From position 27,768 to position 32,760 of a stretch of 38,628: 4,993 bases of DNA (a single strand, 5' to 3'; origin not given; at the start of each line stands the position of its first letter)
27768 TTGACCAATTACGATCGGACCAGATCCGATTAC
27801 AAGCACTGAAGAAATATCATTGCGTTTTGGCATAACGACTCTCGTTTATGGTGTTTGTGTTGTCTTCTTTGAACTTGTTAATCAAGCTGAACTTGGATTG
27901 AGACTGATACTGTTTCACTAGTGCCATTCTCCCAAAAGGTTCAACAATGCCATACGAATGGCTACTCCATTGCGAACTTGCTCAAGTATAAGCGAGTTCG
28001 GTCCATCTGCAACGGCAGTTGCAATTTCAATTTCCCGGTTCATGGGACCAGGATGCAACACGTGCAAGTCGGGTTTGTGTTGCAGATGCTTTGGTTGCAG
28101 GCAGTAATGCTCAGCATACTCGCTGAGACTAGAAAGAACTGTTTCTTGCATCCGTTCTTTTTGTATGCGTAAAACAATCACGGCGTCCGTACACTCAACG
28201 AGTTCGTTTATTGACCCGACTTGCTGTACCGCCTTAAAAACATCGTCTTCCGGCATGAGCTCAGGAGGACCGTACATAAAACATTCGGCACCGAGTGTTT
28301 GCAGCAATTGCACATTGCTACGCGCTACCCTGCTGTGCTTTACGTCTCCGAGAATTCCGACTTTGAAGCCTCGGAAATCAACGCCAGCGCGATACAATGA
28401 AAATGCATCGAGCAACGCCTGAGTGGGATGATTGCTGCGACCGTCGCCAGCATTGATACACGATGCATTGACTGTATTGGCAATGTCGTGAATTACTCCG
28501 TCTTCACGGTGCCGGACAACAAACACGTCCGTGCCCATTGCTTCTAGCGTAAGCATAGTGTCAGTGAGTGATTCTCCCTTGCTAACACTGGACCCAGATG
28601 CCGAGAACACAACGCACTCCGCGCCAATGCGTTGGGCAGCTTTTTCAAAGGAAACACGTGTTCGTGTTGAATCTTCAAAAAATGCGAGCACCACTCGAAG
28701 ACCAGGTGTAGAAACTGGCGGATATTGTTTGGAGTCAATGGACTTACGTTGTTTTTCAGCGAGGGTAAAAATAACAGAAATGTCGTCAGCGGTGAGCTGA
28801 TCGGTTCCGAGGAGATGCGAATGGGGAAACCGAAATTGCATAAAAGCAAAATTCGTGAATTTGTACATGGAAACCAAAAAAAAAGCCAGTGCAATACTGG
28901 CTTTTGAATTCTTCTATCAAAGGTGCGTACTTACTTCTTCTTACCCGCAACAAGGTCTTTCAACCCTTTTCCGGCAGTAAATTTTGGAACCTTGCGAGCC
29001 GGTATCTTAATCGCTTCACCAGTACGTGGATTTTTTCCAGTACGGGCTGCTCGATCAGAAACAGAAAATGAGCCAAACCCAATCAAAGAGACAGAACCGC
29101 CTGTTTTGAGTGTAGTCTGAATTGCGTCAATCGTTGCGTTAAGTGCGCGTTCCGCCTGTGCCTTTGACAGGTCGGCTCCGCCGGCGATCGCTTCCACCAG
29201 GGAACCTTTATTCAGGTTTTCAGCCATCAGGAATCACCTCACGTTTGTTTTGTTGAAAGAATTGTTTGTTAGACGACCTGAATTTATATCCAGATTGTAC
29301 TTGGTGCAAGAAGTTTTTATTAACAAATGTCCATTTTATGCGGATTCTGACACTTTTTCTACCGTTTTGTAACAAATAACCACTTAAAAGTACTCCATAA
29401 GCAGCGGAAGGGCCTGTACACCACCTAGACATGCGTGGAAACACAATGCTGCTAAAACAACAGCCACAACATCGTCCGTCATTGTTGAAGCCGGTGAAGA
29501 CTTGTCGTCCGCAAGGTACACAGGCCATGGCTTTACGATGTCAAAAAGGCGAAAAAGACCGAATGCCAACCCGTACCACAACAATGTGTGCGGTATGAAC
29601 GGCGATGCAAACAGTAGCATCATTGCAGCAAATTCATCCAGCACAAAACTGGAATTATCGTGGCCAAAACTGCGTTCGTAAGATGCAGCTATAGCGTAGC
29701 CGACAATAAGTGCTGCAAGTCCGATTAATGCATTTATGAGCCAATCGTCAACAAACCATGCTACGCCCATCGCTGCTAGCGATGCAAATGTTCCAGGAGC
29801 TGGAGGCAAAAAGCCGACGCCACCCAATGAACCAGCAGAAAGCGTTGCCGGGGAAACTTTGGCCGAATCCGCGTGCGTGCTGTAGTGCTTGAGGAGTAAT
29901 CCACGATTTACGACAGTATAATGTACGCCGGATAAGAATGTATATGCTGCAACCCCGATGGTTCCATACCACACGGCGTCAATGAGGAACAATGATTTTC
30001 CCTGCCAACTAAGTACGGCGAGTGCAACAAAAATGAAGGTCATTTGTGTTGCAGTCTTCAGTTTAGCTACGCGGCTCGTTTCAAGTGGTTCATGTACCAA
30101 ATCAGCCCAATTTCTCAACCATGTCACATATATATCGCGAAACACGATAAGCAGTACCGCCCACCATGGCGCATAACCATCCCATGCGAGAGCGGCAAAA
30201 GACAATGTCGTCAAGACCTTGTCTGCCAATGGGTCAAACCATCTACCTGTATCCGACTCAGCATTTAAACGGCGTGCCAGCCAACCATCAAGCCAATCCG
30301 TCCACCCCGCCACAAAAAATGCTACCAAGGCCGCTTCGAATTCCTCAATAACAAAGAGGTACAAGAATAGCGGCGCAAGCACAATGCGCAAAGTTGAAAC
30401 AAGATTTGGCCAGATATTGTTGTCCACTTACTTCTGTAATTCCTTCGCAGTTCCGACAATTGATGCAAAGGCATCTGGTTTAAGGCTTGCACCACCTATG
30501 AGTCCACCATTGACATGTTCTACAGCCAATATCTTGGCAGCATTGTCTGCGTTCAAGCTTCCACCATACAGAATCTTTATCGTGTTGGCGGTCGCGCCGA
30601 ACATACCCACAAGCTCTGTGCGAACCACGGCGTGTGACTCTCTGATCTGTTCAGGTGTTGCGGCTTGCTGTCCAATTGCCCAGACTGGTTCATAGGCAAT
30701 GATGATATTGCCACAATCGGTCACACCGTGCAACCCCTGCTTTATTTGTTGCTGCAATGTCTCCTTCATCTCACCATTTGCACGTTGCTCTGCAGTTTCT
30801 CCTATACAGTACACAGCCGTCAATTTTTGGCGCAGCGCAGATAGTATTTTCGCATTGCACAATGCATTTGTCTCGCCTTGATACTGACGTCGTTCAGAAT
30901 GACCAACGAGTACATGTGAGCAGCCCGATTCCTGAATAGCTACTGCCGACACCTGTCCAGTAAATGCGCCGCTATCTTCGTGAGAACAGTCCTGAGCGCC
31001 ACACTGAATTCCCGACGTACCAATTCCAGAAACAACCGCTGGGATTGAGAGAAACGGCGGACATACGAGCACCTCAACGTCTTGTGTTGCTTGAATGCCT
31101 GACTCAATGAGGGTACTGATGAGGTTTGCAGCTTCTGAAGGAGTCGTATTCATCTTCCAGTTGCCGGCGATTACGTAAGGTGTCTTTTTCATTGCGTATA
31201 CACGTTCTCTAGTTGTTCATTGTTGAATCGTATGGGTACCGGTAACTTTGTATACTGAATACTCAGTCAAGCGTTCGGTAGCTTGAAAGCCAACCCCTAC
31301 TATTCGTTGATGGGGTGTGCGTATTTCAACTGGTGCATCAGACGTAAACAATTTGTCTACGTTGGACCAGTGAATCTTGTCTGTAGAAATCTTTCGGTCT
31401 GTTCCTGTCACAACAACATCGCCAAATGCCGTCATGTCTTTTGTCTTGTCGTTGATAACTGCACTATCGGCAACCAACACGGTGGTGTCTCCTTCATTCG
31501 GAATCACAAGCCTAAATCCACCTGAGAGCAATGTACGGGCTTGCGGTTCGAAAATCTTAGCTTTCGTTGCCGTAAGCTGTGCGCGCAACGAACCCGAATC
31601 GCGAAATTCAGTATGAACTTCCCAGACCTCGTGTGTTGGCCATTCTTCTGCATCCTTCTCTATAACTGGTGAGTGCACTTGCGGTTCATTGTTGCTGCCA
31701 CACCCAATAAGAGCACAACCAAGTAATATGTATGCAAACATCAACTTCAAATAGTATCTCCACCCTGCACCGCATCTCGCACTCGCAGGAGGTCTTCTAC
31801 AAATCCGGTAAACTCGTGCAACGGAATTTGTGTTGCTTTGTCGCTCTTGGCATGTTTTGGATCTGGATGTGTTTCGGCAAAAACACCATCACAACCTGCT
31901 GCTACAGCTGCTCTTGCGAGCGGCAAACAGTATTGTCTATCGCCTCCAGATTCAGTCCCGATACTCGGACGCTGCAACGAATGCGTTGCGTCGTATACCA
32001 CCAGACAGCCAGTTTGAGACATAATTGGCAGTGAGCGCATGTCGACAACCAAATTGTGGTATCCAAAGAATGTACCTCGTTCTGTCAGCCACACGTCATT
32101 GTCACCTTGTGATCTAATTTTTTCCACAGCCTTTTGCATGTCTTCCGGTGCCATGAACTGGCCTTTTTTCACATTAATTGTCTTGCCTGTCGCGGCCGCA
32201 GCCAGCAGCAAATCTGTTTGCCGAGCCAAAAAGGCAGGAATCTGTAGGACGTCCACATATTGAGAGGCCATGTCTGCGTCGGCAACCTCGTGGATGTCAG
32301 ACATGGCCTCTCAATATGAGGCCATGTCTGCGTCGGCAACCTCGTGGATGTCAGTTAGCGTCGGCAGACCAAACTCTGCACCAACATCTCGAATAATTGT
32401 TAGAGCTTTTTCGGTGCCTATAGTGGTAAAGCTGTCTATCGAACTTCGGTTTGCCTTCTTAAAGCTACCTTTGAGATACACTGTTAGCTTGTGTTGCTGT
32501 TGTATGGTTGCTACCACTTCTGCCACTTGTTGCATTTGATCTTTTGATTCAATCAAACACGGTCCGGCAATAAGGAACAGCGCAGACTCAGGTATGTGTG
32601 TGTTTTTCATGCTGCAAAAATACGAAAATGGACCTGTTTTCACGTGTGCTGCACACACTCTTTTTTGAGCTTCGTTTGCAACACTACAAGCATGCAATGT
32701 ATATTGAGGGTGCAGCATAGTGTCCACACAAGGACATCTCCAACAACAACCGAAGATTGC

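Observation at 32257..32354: kdsA is cut by an in-frame 54-nt duplication-inversion that brings in a TGA stop and a new ATG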

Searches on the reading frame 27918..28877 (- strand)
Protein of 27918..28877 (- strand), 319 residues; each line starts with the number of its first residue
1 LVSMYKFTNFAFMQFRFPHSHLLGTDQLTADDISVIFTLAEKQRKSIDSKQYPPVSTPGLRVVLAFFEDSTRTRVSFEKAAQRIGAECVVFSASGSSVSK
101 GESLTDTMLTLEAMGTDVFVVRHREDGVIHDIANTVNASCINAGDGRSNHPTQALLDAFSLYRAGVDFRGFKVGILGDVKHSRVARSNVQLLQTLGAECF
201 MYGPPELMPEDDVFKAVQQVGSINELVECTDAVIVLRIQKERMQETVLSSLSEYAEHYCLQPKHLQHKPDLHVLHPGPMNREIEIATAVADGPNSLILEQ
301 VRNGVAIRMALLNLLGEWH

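Call 8: search_protein_families(library=ncbifam, proteins=[window:27918-28877:-])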
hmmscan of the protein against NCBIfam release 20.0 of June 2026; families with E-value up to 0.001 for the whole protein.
window:27918-28877:- (319 aa): 17 families
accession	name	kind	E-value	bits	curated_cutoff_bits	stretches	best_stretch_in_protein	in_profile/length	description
NF002032.1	PRK00856.1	equivalog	1.3e-105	352.8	263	1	21-315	2-296/297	aspartate carbamoyltransferase catalytic subunit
TIGR00670.1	asp_carb_tr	equivalog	2e-86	289.8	236.95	1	21-316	2-303/304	aspartate carbamoyltransferase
NF010387.0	PRK13814.1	equivalog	1.7e-59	201.3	660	1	21-315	7-302/310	aspartate carbamoyltransferase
NF006046.0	PRK08192.1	equivalog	6.3e-39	134.2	512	1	16-314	3-315/339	aspartate carbamoyltransferase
NF008853.0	PRK11891.1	equivalog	7.5e-39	133.5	560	1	19-314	88-396/430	aspartate carbamoyltransferase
NF001986.0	PRK00779.1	subfamily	6.2e-36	124.1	306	1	20-315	6-303/307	ornithine carbamoyltransferase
TIGR00658.1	orni_carb_tr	equivalog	6.4e-30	104.4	280.85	1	21-314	2-301/304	ornithine carbamoyltransferase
NF009916.0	PRK13376.1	equivalog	3.8e-27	95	800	1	61-316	52-333/525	bifunctional aspartate carbamoyltransferase catalytic subunit/aspartate carbamoyltransferase regulatory subunit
NF011380.0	PRK14805.1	equivalog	7.7e-25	87.6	421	1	20-315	2-299/302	ornithine carbamoyltransferase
TIGR04384.1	putr_carbamoyl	exception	7.3e-23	81.2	500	1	21-314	1-305/330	putrescine carbamoyltransferase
NF003286.0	PRK04284.1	subfamily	1.2e-16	60.8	515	1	27-222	14-206/332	ornithine carbamoyltransferase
NF003384.0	PRK04523.1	equivalog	1.5e-13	50.5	288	2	20-95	4-74/336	N-acetylornithine carbamoyltransferase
NF009213.0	PRK12562.1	subfamily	1e-11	44.8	559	1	18-162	5-146/334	ornithine carbamoyltransferase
NF002470.0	PRK01713.1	equivalog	1.3e-11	44.6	545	1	13-221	1-206/334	ornithine carbamoyltransferase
TIGR03316.1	ygeW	equivalog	1.8e-07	30.4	500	1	22-122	21-119/391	knotted carbamoyltransferase YgeW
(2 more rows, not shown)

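Call 25: find_encoding_contigs(protein=window:27918-28877:-, flank=6000, max_places=10)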
Protein window:27918-28877:- (319 aa): no gene with exactly this product is on record in the collection.

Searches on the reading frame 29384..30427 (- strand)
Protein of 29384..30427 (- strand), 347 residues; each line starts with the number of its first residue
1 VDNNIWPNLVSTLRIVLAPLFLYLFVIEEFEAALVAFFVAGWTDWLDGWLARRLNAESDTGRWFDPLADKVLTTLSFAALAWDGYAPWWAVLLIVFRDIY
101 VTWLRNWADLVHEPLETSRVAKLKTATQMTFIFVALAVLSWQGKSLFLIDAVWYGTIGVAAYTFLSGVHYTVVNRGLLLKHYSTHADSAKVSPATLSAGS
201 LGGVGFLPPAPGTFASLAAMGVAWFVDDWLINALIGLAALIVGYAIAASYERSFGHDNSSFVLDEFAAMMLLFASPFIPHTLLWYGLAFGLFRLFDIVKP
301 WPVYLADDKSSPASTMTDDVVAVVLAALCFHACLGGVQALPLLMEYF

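Call 8: search_protein_families(library=ncbifam, proteins=[window:29384-30427:-])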
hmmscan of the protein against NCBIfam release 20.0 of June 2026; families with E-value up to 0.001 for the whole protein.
window:29384-30427:- (347 aa): 8 families
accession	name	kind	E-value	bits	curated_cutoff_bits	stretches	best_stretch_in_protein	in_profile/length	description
TIGR00560.1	pgsA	equivalog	8.6e-29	101.3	109.1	1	6-175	3-177/183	CDP-diacylglycerol--glycerol-3-phosphate 3-phosphatidyltransferase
NF053678.1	ClpnSynClsA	equivalog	3.8e-21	76.1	240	1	7-174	6-175/180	cardiolipin synthase ClsA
NF008090.0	PRK10832.1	equivalog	1.3e-16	61.2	304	1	4-178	4-179/182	CDP-diacylglycerol--glycerol-3-phosphate 3-phosphatidyltransferase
NF008288.0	PRK11068.1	equivalog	6.5e-15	55.5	226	1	203-331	23-154/165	phosphatidylglycerophosphatase A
NF040950.1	archin_ph_syn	equivalog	6.7e-11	42.4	180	1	4-176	23-184/191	archaetidylinositol phosphate synthase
TIGR00473.1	pssA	equivalog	2.8e-06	27.5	107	1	26-83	16-73/153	CDP-diacylglycerol--serine O-phosphatidyltransferase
TIGR04217.1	archae_ser_T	exception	0.00013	21.8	200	1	7-100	10-102/221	archaetidylserine synthase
NF045883.1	PIPSynth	equivalog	0.00053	19.7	170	1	9-83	30-102/197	phosphatidylinositol phosphate synthase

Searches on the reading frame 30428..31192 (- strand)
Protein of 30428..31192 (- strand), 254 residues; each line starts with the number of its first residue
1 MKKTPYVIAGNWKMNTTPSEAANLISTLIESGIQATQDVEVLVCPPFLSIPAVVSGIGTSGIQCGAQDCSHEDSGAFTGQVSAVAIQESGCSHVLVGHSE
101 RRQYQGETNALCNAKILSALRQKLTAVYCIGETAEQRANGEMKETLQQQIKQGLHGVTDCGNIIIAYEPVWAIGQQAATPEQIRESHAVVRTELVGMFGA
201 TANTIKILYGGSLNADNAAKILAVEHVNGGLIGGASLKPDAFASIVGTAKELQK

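Call 8: search_protein_families(library=ncbifam, proteins=[window:30428-31192:-])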
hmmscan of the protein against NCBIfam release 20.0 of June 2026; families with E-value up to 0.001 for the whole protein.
window:30428-31192:- (254 aa): 9 families
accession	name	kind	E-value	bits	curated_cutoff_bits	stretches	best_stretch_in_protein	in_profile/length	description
NF010569.0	PRK13962.1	equivalog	9e-78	262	883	1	6-248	399-643/645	bifunctional phosphoglycerate kinase/triosephosphate isomerase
NF000722.0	PRK00042.2-1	equivalog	4.8e-61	206.3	293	1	6-251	4-250/256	triose-phosphate isomerase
NF011163.0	PRK14565.1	equivalog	6.5e-56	189.7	298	1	6-252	3-237/240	triosephosphate isomerase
NF012036.0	PRK15492.1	equivalog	5.1e-50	170.3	509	1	6-246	5-255/261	triosephosphate isomerase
TIGR00419.1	tim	equivalog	2e-48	165.2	130.6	1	7-240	1-228/228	triose-phosphate isomerase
NF011497.0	PRK14905.1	equivalog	7.8e-46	157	485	1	9-247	9-257/357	triosephosphate isomerase/PTS system glucose/sucrose-specific transporter subunit IIB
NF000728.0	PRK00042.3-2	equivalog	8.3e-46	156.4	255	1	7-250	2-230/231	triose-phosphate isomerase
NF000729.0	PRK00042.3-3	equivalog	8e-29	101.1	309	1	62-246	54-231/234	triose-phosphate isomerase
NF003302.0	PRK04302.1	subfamily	1.6e-10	41.1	132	1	8-139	6-130/223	triose-phosphate isomerase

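Call 11: find_encoding_contigs(protein=window:30428-31192:-, flank=4000, max_places=10)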
Protein window:30428-31192:- (254 aa): no gene with exactly this product is on record in the collection.

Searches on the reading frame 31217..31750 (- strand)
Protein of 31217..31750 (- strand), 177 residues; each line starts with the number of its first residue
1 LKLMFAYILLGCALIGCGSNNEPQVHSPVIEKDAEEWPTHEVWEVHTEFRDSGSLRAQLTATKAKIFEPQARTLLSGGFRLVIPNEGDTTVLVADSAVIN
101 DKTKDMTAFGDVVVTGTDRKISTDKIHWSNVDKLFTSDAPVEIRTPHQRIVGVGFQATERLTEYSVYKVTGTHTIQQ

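Call 8: search_protein_families(library=ncbifam, proteins=[window:31217-31750:-])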
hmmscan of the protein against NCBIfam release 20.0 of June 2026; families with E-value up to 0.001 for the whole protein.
window:31217-31750:- (177 aa): 1 family
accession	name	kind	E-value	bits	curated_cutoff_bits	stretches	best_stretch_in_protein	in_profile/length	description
TIGR04409.1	LptC_YrbK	equivalog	3.2e-19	69.1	38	1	7-166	6-172/180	LPS export ABC transporter periplasmic protein LptC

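Call 28: find_encoding_contigs(protein=window:31217-31741:-, flank=6000, max_places=10)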
Protein window:31217-31741:- (174 aa): 2 contigs read that carry it; 2 places shown.
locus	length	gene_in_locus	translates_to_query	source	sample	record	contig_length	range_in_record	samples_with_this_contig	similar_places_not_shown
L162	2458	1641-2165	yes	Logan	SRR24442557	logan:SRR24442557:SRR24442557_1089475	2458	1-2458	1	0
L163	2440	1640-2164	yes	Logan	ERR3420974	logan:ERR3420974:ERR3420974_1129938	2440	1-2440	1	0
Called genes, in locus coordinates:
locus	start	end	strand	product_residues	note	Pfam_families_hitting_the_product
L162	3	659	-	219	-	?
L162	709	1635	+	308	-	PF00793:DAHP_synth_1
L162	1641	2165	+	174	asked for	PF06835:LptC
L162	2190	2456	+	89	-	?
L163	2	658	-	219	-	?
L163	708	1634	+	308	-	PF00793:DAHP_synth_1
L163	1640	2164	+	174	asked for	PF06835:LptC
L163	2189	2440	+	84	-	?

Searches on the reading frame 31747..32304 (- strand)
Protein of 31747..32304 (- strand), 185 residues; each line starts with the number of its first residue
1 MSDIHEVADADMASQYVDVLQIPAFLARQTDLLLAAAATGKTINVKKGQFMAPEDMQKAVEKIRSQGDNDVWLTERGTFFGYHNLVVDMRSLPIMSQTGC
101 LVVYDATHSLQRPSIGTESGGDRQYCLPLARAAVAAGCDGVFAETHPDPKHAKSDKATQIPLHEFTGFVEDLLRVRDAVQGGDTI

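Call 10: find_encoding_contigs(protein=window:31747-32304:-, flank=3000, max_places=10)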
Protein window:31747-32304:- (185 aa): no gene with exactly this product is on record in the collection.

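Call 31: search_protein_families(library=pfam, proteins=[window:31747-32304:-], max_evalue=0.00001)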
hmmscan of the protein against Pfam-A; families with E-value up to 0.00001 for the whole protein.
window:31747-32304:- (185 aa): 1 family
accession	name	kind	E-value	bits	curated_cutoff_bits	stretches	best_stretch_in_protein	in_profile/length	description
PF00793.26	DAHP_synth_1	-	9.2e-40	136.7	25.5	1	2-169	92-258/270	DAHP synthetase I family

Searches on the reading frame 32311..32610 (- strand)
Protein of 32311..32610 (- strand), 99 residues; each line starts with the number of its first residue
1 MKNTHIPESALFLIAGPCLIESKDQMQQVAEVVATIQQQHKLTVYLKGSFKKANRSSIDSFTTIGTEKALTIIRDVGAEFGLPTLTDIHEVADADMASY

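Call 12: find_encoding_contigs(protein=window:32311-32610:-, flank=3000, max_places=10)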
Protein window:32311-32610:- (99 aa): no gene with exactly this product is on record in the collection.

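Call 16: list_cluster_members(proteins=[P0002, window:32311-32610:-, P0001])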
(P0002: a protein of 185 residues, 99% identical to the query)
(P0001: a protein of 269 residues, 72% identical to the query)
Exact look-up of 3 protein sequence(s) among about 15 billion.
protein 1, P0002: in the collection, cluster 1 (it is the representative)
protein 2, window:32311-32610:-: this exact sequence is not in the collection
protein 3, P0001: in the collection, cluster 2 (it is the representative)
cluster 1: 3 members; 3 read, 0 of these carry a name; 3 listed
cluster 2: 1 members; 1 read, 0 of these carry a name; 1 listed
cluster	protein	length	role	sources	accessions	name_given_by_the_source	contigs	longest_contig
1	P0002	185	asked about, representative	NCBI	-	-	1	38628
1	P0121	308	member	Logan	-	-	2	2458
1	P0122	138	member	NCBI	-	-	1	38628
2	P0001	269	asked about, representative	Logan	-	-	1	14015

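Call 19: find_encoding_contigs(protein=P0121, flank=6000, max_places=10)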
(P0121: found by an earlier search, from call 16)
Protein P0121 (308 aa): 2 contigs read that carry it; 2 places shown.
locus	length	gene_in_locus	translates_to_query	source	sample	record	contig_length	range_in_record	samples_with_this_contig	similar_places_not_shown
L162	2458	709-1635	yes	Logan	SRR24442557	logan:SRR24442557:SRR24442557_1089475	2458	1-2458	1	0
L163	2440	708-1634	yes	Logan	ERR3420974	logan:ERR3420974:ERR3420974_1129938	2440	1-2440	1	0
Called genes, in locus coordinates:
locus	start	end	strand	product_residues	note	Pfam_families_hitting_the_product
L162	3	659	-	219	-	?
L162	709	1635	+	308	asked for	PF00793:DAHP_synth_1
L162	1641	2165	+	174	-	PF06835:LptC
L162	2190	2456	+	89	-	?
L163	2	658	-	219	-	?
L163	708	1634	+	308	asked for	PF00793:DAHP_synth_1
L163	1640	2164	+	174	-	PF06835:LptC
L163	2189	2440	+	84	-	?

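Call 31: search_protein_families(library=pfam, proteins=[window:32311-32610:-], max_evalue=0.00001)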
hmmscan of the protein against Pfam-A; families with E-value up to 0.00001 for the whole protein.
window:32311-32610:- (99 aa): 1 family
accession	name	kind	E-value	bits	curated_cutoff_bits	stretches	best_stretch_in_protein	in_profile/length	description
PF00793.26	DAHP_synth_1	-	1.1e-17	64.3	25.5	1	10-97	17-103/270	DAHP synthetase I family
